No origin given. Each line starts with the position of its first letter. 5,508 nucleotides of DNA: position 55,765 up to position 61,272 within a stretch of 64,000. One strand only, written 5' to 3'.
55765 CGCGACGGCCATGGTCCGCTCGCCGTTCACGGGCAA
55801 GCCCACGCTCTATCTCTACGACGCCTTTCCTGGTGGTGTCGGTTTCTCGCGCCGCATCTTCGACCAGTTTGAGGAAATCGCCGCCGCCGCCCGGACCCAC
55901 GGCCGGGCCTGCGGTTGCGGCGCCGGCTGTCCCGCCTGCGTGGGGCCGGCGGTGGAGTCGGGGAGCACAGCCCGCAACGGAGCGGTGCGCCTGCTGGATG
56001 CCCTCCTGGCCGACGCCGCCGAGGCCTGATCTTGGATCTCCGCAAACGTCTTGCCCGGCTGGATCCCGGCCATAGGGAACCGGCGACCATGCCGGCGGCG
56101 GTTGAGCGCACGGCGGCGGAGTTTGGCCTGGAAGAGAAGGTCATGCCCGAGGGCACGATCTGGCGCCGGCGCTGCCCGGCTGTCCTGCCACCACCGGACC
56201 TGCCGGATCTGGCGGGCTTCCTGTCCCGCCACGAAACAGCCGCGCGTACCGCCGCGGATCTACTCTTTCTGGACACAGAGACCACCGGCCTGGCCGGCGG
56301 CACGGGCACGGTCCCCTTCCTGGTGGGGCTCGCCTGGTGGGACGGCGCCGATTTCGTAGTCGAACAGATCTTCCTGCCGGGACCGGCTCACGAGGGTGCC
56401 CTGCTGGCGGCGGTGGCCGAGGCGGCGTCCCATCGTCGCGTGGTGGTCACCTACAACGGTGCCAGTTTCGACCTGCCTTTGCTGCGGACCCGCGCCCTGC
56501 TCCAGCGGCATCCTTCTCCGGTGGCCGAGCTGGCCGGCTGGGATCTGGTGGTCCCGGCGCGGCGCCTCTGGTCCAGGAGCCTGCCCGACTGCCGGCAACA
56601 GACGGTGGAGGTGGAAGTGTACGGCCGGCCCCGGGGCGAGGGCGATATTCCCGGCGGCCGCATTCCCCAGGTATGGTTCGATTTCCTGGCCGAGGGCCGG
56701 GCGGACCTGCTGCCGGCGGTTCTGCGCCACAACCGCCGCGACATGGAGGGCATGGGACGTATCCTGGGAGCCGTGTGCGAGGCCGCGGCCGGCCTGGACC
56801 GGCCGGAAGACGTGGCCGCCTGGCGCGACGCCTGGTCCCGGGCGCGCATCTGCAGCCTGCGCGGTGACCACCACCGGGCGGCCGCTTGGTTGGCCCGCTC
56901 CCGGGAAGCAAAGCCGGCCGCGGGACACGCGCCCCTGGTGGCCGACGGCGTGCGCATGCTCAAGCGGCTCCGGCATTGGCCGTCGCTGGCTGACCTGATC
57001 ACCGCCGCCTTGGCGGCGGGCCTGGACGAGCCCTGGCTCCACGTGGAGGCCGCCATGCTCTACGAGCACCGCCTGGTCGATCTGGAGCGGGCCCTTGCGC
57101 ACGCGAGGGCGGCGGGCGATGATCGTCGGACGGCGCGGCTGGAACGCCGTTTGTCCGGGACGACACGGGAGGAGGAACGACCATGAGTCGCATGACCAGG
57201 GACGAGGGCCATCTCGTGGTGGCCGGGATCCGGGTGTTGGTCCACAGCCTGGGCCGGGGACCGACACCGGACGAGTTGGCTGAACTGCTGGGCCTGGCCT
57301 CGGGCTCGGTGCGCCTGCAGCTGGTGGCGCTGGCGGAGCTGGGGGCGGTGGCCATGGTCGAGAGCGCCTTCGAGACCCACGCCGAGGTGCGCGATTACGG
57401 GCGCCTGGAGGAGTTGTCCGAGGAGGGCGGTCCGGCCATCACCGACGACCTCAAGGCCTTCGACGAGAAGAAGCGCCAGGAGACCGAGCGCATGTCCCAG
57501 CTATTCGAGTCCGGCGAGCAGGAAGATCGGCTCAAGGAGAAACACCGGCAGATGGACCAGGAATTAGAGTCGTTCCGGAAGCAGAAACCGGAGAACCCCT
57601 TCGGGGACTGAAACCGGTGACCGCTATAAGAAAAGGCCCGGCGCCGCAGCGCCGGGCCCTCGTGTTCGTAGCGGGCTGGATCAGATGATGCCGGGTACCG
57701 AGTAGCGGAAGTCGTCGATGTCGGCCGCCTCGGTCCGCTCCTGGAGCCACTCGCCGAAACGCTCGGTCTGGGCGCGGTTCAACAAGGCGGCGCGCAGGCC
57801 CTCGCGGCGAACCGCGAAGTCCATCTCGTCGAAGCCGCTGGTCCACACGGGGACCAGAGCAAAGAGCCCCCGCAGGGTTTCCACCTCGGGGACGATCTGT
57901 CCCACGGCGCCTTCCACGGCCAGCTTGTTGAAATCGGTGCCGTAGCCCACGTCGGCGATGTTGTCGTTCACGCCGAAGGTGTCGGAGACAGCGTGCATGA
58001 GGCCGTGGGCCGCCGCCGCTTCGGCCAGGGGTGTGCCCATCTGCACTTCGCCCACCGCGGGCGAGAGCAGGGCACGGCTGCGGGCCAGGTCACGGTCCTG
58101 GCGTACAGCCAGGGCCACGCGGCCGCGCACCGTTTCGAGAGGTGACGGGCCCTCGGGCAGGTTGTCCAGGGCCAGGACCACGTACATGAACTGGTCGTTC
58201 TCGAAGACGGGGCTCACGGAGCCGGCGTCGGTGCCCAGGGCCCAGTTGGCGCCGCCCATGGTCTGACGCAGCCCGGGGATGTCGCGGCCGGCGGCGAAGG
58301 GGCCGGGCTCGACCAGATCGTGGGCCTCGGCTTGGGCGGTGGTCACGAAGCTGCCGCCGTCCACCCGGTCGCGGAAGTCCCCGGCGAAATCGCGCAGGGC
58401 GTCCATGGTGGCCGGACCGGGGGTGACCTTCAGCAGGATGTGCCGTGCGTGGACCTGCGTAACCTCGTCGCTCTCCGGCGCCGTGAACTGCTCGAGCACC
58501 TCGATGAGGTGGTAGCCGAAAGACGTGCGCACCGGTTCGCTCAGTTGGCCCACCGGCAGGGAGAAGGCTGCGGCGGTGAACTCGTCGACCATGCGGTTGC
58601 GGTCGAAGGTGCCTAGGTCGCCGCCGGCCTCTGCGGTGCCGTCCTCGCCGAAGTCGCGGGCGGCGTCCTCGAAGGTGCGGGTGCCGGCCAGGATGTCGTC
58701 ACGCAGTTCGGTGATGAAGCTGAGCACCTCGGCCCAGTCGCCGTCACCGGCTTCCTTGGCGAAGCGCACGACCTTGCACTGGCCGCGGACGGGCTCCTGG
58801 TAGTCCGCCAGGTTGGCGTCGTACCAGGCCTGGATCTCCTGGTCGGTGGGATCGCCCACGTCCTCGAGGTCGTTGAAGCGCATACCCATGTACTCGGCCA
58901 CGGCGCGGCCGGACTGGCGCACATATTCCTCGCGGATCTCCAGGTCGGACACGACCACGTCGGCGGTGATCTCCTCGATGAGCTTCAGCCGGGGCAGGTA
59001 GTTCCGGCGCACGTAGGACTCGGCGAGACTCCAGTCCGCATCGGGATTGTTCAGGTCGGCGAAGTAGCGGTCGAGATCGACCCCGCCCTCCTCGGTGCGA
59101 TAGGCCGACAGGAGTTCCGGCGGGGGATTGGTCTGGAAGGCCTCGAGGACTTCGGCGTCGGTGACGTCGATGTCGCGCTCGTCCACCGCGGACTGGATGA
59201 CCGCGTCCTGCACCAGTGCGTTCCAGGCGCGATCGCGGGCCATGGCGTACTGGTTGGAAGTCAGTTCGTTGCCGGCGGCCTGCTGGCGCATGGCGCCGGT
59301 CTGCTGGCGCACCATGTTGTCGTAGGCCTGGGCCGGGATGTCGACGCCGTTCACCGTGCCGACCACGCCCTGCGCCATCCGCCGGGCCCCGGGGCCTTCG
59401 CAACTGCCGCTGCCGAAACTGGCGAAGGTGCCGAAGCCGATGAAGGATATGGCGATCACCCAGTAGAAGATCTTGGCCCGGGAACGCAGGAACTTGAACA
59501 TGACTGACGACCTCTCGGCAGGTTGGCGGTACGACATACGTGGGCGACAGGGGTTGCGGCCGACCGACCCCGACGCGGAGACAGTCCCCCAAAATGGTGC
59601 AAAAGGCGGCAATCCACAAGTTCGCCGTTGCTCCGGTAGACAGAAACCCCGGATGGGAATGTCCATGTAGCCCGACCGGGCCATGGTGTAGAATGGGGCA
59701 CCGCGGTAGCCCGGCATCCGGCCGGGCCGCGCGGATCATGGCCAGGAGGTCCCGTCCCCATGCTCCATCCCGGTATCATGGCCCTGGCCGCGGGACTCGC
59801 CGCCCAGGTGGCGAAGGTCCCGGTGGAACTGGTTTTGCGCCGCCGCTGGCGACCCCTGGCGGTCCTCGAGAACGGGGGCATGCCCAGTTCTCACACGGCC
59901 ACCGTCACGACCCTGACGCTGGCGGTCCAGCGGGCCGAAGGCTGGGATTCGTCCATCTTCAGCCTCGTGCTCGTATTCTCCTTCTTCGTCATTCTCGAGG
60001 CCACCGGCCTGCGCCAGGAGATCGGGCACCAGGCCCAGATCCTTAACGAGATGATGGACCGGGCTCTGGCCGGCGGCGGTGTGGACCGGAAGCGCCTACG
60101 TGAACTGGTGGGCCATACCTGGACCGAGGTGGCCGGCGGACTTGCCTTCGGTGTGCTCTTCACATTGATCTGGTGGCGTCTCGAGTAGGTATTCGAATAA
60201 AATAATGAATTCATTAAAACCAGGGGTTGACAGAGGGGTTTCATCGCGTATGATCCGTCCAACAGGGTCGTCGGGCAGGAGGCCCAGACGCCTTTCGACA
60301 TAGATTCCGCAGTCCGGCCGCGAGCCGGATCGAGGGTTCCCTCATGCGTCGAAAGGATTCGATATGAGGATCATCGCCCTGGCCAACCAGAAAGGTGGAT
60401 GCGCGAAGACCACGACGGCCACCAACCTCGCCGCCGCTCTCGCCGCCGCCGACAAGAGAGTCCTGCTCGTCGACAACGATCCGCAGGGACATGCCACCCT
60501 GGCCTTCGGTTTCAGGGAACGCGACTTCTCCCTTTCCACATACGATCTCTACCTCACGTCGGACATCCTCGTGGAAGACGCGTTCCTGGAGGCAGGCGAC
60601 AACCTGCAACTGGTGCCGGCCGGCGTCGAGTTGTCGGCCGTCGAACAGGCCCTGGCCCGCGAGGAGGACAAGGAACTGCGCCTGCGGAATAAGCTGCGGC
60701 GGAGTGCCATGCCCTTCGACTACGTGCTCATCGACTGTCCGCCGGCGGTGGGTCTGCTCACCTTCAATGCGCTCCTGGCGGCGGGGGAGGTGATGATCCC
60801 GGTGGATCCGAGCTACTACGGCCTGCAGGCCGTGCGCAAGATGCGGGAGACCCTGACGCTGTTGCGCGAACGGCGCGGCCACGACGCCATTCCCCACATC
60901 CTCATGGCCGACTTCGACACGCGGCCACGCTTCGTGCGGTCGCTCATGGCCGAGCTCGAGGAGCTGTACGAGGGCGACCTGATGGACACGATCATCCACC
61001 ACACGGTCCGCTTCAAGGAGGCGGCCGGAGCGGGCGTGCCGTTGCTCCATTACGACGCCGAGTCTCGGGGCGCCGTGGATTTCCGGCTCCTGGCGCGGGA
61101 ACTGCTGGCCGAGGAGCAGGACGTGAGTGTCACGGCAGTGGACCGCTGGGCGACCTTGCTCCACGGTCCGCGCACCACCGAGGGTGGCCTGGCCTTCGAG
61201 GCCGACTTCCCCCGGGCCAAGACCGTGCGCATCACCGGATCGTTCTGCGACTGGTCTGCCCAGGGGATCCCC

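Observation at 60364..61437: ParA/MinD-type positioning ATPase fused to a CBM48/AMPK-beta-like glycan-binding domain: candidate polysaccharide-granule positioning system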

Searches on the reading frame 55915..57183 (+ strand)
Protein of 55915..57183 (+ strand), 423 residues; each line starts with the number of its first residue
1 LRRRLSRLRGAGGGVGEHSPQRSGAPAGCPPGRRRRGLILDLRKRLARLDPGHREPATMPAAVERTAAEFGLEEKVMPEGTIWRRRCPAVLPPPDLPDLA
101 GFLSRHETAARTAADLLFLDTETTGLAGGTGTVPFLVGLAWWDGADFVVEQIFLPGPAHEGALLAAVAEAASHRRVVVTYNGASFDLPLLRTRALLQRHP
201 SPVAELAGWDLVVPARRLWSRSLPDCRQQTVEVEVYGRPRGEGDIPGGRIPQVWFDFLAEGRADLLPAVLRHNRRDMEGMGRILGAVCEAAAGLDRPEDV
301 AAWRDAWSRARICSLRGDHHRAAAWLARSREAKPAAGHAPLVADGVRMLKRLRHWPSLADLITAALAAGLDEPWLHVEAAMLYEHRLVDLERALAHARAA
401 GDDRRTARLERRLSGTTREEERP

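Call 3: search_protein_families(library=pfam, proteins=[window:55915-57183:+], max_evalue=0.01)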
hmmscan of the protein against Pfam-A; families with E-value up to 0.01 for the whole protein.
window:55915-57183:+ (423 aa): 2 families
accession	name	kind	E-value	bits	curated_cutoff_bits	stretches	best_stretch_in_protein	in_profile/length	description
PF13482.12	RNase_H_2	-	1.7e-27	96.8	22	1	117-283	1-160/165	RNase_H superfamily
PF10108.15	DNA_pol_B_exo2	-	0.0024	18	24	1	160-197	37-75/213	Predicted 3'-5' exonuclease related to the exonuclease domain of PolB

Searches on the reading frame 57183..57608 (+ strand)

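Call 3: search_protein_families(library=pfam, proteins=[window:57183-57608:+], max_evalue=0.01)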
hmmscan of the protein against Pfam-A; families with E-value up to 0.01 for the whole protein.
window:57183-57608:+ (142 aa): 2 families
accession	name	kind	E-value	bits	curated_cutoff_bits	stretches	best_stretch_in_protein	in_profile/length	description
PF04539.22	Sigma70_r3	-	0.0012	19.3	25.3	1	16-44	10-38/78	Sigma-70 region 3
PF01726.22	LexA_DNA_bind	-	0.0074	16.5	23.7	0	13-60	12-60/65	LexA DNA binding domain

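Call 4: search_protein_families(library=ncbifam, proteins=[window:57183-57608:+], max_evalue=0.01)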
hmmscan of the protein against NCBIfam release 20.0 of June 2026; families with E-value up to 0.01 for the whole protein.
window:57183-57608:+ (142 aa): 1 family
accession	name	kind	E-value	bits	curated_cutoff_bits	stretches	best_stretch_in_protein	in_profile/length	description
TIGR02479.1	FliA_WhiG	subfamily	0.0041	16.9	189.6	0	1-65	74-138/224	FliA/WhiG family RNA polymerase sigma factor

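Call 92: search_protein_families(library=padloc, proteins=[window:57183-57608:+], max_evalue=0.001)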
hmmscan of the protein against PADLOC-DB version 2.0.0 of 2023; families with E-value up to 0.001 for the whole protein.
window:57183-57608:+ (142 aa): 0 families

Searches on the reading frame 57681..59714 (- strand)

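Call 3: search_protein_families(library=pfam, proteins=[window:57681-59714:-], max_evalue=0.01)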
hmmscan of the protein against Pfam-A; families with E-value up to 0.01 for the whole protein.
window:57681-59714:- (677 aa): 5 families
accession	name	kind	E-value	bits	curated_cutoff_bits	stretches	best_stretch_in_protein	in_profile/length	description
PF13623.11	SurA_N_2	-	6.1e-22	78.5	28.5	1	74-217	2-141/145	SurA-like N-terminal domain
PF00639.27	Rotamase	-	2.4e-20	73.8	21.7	1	321-406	9-95/97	PPIC-type PPIASE domain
PF13616.12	Rotamase_3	-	6.9e-19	69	22.5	1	340-409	46-115/116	PPIC-type PPIASE domain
PF13624.11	SurA_N_3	-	3.9e-15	56.5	27.2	1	72-222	1-139/162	SurA-like N-terminal domain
PF13145.12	Rotamase_2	-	3.1e-14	54.3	27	1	289-408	1-107/121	PPIC-type PPIASE domain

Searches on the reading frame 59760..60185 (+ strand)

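Call 3: search_protein_families(library=pfam, proteins=[window:59760-60185:+], max_evalue=0.01)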
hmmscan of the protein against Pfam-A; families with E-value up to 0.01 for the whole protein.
window:59760-60185:+ (142 aa): 1 family
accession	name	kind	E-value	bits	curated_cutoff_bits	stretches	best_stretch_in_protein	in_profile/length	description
PF02681.20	DUF212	-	7.5e-37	126.8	26.5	1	6-133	7-125/126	Divergent PAP2 family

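Call 4: search_protein_families(library=ncbifam, proteins=[window:59760-60185:+], max_evalue=0.01)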
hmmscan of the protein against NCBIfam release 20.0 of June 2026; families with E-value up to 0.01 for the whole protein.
window:59760-60185:+ (142 aa): 0 families

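Call 92: search_protein_families(library=padloc, proteins=[window:59760-60185:+], max_evalue=0.001)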
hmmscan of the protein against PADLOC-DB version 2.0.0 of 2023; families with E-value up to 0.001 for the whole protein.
window:59760-60185:+ (142 aa): 0 families

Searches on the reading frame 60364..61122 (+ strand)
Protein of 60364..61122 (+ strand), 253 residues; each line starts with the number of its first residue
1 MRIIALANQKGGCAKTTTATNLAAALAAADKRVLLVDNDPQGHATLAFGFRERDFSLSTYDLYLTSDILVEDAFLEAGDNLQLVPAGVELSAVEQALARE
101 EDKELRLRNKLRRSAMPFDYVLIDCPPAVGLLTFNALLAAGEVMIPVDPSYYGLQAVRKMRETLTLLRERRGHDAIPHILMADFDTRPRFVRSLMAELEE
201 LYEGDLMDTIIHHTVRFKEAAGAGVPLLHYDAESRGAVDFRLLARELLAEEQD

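Call 52: search_solved_structures(query=window:60364-61122:+, max_evalue=1e-30, show_alignments=4)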
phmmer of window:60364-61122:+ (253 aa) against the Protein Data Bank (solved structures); distinct sequences matched with E-value up to 1e-30: 7.
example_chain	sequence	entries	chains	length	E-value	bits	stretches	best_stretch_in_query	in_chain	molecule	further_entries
8ray_B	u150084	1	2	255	2.6e-50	174.6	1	2-249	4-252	ParA family protein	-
4pfs_A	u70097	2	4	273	2.6e-36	128.8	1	2-248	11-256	Cobyrinic Acid a,c-diamide synthase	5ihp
5if9_A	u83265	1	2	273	2.6e-36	128.7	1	2-248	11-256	Cobyrinic Acid a,c-diamide synthase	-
6iub_A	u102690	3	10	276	9.3e-36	126.9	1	2-248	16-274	SpoOJ regulator (Soj)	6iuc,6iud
8jmj_A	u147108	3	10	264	1e-34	123.5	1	2-248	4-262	SpoOJ regulator (Soj)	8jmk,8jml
1wcv_1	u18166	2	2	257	4.6e-32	114.8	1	2-252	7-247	SEGREGATION PROTEIN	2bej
2bek_A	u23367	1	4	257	6.4e-31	111.1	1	2-252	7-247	SEGREGATION PROTEIN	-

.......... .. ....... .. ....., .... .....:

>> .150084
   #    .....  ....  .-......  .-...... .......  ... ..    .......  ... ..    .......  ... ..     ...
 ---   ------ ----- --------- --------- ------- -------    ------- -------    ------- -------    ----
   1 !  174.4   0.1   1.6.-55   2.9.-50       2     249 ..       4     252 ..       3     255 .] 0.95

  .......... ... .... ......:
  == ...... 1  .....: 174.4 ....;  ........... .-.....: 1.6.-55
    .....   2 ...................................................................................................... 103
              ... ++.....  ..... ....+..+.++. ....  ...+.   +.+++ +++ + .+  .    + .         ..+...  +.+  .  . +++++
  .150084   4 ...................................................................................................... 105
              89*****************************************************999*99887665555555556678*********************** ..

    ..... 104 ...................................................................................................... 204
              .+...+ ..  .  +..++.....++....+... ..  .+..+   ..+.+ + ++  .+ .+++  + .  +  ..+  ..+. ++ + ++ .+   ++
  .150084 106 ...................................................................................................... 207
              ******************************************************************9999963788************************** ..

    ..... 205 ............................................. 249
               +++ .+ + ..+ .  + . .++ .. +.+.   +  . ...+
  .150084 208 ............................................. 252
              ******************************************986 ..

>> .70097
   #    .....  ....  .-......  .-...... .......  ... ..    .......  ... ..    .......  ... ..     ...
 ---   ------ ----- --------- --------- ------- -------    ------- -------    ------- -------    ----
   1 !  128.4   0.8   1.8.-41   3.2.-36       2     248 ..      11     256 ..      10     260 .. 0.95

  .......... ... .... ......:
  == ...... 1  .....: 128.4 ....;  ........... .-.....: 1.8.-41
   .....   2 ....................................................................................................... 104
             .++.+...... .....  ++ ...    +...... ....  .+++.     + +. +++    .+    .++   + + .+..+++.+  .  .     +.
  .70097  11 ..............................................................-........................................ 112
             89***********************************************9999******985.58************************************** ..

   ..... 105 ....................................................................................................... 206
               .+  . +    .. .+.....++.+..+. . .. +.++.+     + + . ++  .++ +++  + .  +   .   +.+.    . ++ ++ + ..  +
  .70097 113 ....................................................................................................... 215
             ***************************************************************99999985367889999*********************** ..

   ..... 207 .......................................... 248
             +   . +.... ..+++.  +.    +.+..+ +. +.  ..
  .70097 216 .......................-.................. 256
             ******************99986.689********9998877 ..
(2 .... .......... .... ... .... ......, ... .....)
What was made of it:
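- The ParB-peptide pocket residues Y81/E82/D110 correspond to Y60/D61/E89 (call 52).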
